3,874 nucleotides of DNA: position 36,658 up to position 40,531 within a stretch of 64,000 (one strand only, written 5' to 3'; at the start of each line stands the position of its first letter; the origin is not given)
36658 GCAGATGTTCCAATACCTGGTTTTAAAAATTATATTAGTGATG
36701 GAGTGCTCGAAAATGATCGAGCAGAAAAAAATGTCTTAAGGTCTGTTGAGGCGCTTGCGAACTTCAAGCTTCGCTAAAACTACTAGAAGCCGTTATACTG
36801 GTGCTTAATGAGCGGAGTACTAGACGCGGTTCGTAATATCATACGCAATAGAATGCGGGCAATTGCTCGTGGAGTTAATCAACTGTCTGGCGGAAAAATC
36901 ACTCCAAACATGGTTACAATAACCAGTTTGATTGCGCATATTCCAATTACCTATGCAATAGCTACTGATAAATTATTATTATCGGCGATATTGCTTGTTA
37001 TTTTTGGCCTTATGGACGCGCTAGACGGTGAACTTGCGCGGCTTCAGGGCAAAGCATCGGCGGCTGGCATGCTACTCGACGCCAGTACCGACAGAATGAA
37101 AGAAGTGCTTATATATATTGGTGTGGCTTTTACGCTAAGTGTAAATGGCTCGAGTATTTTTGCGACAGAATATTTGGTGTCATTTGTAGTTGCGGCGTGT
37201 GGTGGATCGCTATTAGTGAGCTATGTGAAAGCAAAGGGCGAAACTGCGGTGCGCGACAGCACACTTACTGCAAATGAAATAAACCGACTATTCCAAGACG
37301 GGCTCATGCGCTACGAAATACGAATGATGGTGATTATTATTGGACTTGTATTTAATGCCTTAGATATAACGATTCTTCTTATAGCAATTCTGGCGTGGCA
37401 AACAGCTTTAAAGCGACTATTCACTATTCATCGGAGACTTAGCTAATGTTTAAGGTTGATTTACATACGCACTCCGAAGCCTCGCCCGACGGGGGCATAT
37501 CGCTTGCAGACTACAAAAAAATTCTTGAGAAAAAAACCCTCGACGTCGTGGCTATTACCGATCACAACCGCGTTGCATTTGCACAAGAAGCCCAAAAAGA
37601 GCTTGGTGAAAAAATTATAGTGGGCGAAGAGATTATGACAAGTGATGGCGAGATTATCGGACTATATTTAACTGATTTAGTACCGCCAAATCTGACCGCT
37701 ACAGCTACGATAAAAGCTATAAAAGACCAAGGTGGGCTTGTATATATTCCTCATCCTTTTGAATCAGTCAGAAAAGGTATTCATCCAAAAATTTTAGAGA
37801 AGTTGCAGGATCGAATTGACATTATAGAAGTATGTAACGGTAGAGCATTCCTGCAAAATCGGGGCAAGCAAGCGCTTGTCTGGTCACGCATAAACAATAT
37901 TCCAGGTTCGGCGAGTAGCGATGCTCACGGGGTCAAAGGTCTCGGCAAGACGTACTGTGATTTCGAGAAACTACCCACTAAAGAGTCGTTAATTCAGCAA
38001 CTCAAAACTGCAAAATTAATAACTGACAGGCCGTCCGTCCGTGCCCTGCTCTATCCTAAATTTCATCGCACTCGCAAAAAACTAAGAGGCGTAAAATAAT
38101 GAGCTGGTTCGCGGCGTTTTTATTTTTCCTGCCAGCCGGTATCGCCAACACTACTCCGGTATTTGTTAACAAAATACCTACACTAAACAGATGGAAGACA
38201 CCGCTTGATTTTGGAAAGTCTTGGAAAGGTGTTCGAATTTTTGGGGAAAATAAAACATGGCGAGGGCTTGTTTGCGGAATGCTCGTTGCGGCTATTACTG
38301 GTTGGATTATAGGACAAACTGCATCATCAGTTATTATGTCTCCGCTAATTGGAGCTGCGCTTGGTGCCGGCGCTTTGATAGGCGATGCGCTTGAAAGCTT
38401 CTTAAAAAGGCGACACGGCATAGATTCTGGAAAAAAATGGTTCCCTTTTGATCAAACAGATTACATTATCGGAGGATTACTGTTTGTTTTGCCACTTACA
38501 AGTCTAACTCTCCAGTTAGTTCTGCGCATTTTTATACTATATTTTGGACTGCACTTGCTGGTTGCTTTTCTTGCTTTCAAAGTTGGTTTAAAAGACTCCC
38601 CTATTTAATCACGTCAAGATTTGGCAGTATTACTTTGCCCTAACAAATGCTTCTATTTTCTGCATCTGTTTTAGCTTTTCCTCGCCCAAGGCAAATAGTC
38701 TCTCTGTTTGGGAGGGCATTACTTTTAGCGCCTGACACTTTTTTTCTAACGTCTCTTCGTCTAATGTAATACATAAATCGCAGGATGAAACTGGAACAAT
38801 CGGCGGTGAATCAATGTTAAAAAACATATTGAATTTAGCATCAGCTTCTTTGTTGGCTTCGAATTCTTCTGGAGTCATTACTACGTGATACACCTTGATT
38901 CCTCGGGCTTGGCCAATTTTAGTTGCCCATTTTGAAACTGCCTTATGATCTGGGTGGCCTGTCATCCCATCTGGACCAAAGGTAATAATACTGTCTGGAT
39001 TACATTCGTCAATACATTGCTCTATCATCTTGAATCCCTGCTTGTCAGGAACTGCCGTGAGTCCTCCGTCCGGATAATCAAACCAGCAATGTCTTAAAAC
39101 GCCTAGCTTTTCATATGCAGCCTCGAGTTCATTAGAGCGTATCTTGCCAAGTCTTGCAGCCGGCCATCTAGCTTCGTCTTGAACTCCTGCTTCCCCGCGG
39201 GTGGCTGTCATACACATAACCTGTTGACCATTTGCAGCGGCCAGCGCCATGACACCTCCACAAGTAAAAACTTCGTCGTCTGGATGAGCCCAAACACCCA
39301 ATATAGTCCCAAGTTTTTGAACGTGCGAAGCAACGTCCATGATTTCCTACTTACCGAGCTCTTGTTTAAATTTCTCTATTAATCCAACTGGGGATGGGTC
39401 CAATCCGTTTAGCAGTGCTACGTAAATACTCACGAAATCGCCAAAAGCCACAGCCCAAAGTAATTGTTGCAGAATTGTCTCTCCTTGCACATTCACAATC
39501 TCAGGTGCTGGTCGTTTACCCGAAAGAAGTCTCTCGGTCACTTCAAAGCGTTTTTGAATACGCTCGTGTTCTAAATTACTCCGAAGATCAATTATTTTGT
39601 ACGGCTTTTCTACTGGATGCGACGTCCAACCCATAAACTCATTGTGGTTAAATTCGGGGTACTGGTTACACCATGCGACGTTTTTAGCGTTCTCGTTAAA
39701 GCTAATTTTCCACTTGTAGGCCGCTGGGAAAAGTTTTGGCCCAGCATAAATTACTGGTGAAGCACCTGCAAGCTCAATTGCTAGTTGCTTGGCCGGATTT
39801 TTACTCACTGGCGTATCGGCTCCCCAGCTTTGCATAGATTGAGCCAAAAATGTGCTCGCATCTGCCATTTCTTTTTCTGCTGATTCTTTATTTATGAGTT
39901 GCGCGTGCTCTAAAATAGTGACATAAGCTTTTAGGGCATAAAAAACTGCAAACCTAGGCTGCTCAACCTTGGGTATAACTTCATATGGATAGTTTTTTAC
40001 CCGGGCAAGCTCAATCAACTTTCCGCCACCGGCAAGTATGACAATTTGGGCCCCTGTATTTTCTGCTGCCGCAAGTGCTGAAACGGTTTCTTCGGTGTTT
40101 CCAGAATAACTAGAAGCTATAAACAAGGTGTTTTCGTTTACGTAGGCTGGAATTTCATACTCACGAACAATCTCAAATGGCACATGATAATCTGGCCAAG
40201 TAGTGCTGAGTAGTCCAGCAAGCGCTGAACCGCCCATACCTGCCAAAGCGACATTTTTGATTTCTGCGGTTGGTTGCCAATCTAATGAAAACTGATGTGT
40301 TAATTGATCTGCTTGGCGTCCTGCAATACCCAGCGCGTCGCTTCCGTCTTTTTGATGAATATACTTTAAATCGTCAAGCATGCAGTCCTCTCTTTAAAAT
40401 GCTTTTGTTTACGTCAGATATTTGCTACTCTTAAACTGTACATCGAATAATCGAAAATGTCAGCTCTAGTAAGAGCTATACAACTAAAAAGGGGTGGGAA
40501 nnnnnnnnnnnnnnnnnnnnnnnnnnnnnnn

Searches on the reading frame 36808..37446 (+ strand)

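Call 81: search_protein_families(library=pfam, proteins=[window:36808-37446:+], max_evalue=0.00001)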
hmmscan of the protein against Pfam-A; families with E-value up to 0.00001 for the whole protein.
window:36808-37446:+ (212 aa): 1 family
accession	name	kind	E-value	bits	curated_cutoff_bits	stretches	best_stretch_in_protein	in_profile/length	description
PF01066.26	CDP-OH_P_transf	-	1.7e-12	48.4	22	1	31-186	2-139/152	CDP-alcohol phosphatidyltransferase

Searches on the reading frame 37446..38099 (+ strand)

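Call 81: search_protein_families(library=pfam, proteins=[window:37446-38099:+], max_evalue=0.00001)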
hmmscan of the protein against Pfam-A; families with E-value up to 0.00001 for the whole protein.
window:37446-38099:+ (217 aa): 2 families
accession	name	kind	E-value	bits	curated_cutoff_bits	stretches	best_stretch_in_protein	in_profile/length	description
PF02811.25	PHP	-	4.3e-08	34.1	26.4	1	5-66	1-66/164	PHP domain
PF13263.12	PHP_C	-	1.1e-06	28.5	21.3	1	142-189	6-54/56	PHP-associated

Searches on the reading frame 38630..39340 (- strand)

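Call 81: search_protein_families(library=pfam, proteins=[window:38630-39340:-], max_evalue=0.00001)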
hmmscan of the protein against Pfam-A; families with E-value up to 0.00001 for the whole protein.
window:38630-39340:- (236 aa): 1 family
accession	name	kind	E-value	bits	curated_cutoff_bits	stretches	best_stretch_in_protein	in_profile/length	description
PF02585.22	PIG-L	-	3e-32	112.3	28.2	1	16-140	3-126/129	GlcNAc-PI de-N-acetylase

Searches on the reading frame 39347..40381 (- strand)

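Call 81: search_protein_families(library=pfam, proteins=[window:39347-40381:-], max_evalue=0.00001)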
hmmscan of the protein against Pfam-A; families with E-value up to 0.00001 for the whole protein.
window:39347-40381:- (344 aa): 1 family
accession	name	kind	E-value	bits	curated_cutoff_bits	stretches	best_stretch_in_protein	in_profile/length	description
PF10432.14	bact-PGI_C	-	6.6e-45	153.2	24.5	1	194-342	2-151/151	Bacterial phospho-glucose isomerase C-terminal SIS domain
